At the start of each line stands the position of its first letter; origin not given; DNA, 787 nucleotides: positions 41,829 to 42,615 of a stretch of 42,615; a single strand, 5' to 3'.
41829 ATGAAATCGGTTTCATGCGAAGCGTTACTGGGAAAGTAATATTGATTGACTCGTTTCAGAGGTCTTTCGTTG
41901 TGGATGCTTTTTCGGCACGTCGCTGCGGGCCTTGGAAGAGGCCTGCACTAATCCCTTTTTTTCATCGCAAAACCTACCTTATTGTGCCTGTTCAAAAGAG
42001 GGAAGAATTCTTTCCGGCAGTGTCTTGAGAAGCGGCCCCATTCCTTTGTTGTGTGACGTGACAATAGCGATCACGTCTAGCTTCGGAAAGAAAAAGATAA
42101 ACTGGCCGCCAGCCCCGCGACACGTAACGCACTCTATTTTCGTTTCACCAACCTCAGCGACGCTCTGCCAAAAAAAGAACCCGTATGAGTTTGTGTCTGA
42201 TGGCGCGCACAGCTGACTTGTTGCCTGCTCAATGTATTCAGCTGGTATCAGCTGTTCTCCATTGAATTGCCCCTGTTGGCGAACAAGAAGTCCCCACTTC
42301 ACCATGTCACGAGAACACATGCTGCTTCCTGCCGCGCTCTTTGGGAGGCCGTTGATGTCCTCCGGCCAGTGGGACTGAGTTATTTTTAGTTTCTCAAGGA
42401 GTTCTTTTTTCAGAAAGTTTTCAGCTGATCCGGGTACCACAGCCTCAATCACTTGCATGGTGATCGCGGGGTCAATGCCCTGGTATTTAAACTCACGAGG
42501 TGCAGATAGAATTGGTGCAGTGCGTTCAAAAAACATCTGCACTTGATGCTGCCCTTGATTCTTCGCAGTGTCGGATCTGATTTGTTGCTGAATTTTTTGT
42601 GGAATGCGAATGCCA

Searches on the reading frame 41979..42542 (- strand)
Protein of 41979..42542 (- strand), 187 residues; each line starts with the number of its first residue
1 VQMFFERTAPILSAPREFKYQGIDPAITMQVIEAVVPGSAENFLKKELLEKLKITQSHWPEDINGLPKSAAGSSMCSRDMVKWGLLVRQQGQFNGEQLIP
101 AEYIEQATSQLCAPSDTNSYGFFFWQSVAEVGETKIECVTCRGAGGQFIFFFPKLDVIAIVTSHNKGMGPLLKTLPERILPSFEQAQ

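Call 10: search_protein_families(library=pfam, proteins=[window:41979-42542:-], max_evalue=0.001)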
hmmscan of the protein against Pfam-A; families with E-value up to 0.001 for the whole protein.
window:41979-42542:- (187 aa): 1 family
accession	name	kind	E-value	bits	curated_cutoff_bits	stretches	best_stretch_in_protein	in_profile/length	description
PF00144.29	Beta-lactamase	-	3e-06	27.1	27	1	29-170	153-315/329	Beta-lactamase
